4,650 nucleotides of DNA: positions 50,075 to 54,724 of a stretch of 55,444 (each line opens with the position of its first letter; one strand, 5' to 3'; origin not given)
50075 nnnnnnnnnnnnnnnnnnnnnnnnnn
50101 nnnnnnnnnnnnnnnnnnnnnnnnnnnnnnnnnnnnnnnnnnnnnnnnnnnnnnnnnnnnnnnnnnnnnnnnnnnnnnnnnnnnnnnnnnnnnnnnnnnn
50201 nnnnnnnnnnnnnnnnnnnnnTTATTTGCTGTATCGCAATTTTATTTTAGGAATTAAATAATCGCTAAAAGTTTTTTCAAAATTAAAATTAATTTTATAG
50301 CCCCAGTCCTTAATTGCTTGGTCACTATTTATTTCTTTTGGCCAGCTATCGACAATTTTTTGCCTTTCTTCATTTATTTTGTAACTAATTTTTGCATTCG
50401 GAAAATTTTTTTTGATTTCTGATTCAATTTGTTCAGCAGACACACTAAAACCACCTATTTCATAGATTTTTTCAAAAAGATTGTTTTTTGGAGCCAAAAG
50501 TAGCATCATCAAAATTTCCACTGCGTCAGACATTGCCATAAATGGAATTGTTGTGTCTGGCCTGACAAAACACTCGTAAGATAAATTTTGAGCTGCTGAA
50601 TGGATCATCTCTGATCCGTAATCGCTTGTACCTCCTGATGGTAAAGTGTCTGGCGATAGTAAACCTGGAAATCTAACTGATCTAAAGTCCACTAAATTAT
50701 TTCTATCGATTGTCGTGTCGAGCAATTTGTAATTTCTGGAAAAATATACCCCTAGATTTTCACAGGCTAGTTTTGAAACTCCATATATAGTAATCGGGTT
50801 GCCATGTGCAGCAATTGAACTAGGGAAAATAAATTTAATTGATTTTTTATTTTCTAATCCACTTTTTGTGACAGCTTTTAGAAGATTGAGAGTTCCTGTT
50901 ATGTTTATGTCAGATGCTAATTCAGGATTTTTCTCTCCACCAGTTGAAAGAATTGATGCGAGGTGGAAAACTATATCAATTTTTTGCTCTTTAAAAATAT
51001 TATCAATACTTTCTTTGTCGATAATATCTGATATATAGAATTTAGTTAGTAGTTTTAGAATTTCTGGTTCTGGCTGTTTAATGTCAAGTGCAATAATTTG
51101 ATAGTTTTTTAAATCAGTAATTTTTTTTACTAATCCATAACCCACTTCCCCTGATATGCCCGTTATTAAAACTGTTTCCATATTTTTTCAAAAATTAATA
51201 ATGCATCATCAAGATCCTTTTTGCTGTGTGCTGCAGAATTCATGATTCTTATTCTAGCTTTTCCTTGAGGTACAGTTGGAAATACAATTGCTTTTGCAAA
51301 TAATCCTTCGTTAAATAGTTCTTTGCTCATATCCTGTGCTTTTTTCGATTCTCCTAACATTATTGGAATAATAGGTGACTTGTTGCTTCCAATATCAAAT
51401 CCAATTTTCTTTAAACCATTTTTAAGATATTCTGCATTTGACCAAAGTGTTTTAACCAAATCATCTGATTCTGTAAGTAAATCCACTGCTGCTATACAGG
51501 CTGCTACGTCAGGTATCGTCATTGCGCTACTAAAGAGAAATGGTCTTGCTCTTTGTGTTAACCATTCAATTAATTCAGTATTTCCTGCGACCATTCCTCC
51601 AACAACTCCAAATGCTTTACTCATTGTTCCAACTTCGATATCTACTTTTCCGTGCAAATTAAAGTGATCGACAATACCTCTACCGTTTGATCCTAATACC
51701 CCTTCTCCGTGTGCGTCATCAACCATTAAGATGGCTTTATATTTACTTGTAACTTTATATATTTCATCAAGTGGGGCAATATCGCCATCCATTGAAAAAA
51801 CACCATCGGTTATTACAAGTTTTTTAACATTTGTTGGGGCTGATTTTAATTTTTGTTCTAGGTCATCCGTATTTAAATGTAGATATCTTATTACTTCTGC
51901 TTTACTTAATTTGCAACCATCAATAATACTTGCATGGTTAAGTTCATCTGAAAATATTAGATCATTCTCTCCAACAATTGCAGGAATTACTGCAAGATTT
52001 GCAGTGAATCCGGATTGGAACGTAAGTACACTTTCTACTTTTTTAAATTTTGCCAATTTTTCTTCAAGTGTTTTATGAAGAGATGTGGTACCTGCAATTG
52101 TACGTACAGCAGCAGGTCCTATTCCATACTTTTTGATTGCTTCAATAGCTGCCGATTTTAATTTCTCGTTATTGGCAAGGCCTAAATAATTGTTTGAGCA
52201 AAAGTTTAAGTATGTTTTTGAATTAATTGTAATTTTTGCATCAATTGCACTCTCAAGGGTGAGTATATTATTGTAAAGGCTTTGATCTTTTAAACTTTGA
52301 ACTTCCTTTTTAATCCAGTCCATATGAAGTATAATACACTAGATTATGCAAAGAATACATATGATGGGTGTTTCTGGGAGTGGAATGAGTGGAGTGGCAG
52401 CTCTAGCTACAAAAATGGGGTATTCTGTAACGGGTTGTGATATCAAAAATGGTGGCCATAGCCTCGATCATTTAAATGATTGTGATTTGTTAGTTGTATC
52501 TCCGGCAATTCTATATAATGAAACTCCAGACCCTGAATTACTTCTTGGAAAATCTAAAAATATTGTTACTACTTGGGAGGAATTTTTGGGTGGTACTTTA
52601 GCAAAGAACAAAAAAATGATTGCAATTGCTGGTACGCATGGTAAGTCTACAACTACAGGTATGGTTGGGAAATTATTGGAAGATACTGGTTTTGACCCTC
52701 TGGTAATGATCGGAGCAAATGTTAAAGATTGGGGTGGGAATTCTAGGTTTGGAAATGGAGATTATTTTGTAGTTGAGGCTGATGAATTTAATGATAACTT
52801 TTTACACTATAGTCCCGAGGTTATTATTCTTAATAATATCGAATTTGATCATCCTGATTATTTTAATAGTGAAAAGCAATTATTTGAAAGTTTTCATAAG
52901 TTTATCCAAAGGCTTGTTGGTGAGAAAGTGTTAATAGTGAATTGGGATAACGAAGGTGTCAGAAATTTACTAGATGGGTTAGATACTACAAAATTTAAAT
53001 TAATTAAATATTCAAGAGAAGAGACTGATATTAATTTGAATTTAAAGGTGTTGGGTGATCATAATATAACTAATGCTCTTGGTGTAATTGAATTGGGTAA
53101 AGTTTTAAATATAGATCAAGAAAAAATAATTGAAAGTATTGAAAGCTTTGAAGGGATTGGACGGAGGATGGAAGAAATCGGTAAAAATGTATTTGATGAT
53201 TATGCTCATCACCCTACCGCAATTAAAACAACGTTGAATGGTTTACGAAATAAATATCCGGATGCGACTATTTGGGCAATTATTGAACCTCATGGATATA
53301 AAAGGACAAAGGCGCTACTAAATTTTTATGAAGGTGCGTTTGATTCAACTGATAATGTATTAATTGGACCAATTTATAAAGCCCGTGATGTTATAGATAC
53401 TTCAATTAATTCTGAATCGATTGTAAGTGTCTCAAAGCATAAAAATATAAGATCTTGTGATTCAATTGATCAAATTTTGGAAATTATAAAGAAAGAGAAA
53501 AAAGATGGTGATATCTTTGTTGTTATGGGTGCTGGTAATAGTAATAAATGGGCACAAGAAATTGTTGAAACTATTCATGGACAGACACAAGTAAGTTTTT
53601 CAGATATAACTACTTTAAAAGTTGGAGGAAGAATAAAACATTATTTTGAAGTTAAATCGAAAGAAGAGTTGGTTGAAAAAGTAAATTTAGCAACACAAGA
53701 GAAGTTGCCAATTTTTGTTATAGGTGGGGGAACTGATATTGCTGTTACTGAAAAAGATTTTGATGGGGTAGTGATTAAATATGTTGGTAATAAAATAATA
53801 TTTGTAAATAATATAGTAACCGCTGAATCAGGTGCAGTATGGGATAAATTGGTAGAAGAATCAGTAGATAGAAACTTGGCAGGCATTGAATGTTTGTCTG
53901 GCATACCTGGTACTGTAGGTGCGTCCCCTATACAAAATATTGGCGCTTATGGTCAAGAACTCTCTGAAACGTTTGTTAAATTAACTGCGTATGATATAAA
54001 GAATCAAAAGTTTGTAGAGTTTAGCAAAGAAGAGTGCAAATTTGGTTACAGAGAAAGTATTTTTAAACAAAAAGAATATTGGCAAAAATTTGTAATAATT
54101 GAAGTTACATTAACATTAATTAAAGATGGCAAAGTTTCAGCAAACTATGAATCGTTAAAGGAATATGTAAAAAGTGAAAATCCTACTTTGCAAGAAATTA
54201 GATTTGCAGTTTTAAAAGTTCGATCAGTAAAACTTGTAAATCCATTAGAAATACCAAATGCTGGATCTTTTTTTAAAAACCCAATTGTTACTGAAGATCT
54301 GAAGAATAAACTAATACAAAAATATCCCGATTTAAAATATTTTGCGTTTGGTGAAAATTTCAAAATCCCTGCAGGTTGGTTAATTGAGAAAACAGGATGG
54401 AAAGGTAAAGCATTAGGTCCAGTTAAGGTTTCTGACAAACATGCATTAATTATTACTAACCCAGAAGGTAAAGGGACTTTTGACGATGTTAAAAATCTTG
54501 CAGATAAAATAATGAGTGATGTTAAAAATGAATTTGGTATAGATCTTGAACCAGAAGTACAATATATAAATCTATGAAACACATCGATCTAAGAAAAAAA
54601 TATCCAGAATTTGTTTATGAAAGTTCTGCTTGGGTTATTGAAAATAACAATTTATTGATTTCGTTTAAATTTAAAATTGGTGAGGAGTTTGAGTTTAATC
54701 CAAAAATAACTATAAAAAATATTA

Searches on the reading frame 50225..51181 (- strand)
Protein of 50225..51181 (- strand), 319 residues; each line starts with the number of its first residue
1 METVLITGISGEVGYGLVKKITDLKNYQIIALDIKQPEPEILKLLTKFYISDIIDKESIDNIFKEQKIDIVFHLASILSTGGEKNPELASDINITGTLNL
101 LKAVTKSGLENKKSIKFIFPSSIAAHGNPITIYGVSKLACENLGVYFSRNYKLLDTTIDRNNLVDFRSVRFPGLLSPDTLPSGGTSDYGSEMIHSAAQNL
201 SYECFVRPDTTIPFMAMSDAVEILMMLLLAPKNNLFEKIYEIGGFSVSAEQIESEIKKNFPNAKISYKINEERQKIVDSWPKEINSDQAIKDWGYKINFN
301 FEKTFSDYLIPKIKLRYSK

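Call 56: search_protein_families(library=pfam, proteins=[window:50225-51181:-], max_evalue=0.001)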
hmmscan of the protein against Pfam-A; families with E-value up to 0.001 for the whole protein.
window:50225-51181:- (319 aa): 6 families
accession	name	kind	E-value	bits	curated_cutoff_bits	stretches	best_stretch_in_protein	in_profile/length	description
PF01370.27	Epimerase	-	3.9e-21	76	20.9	1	4-243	1-240/240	NAD dependent epimerase/dehydratase family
PF16363.11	GDP_Man_Dehyd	-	1.2e-14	55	27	1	5-153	1-173/332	GDP-mannose 4,6 dehydratase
PF02719.21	Polysacc_synt_2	-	2.1e-13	50.6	20.2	1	4-154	1-159/293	Polysaccharide biosynthesis protein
PF01073.25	3Beta_HSD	-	1.2e-11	44.6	22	1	5-128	1-122/280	3-beta hydroxysteroid dehydrogenase/isomerase family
PF04321.23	RmlD_sub_bind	-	3e-10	40.1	27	1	3-142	2-134/287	RmlD substrate binding domain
PF00106.31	adh_short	-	0.00017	21.6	26.6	1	3-143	2-159/195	short chain dehydrogenase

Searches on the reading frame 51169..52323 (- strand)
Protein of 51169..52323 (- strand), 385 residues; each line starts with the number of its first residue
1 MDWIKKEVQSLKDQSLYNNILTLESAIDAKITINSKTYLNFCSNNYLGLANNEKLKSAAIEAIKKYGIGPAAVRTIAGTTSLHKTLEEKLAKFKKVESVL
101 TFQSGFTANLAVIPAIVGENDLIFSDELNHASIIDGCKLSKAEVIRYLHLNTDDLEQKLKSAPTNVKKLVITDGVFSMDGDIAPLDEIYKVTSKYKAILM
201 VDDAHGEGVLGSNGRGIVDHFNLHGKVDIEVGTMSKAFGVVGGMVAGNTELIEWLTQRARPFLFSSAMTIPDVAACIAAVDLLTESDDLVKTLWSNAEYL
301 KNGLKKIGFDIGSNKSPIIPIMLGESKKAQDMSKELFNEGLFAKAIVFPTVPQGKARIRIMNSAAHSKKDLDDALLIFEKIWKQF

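Call 73: search_protein_families(library=pfam, proteins=[window:51169-52323:-], max_evalue=0.001)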
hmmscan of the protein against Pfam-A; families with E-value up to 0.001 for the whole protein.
window:51169-52323:- (385 aa): 4 families
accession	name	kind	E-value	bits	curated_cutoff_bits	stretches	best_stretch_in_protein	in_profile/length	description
PF00155.27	Aminotran_1_2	-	4.7e-65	220.6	19.7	1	37-375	2-358/361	Aminotransferase class I and II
PF01053.26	Cys_Met_Meta_PP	-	1.2e-05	24.5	27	1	83-210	54-181/381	Cys/Met metabolism PLP-dependent enzyme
PF00266.25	Aminotran_5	-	0.00022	20.8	21.5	1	79-204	41-177/371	Aminotransferase class-V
PF01212.27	Beta_elim_lyase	-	0.0005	19.9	27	0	84-309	35-270/288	Beta-eliminating lyase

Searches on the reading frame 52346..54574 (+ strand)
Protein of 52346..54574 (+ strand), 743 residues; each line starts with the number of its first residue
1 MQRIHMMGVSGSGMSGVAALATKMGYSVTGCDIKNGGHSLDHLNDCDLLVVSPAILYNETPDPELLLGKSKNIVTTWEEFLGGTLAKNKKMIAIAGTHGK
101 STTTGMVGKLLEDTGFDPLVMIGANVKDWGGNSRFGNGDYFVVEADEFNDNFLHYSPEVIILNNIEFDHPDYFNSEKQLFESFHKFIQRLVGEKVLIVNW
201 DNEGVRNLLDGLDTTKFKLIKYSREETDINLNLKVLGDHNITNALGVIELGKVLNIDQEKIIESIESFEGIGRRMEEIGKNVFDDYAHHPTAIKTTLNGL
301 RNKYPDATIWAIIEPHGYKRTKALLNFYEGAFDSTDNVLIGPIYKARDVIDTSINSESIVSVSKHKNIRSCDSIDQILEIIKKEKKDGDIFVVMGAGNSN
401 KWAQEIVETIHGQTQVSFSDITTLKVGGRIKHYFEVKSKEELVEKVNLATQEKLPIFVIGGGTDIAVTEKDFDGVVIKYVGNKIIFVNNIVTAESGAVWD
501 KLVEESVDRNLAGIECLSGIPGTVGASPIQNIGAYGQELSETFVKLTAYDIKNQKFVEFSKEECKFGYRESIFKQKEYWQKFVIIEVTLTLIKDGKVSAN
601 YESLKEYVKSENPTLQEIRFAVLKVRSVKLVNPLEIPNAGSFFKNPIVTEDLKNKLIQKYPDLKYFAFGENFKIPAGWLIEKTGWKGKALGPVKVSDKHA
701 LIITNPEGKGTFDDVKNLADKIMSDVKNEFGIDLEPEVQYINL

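Call 73: search_protein_families(library=pfam, proteins=[window:52346-54574:+], max_evalue=0.001)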
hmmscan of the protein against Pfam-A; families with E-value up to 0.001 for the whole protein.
window:52346-54574:+ (743 aa): 5 families
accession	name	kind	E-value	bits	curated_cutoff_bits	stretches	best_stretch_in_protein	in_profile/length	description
PF02873.21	MurB_C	-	2.5e-28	98.6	27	1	618-741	2-99/99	UDP-N-acetylenolpyruvoylglucosamine reductase, C-terminal domain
PF01565.28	FAD_binding_4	-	1.1e-19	70.9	26.4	1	431-550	2-130/139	FAD binding domain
PF08245.18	Mur_ligase_M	-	3.3e-16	60.3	24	1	94-227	1-150/200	Mur ligase middle domain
PF02875.26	Mur_ligase_C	-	1.9e-12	48.6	28.4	1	273-397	1-127/127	Mur ligase, glutamate ligase domain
PF01225.30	Mur_ligase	-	1.6e-05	25.6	21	1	3-36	1-34/95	Mur ligase family, catalytic domain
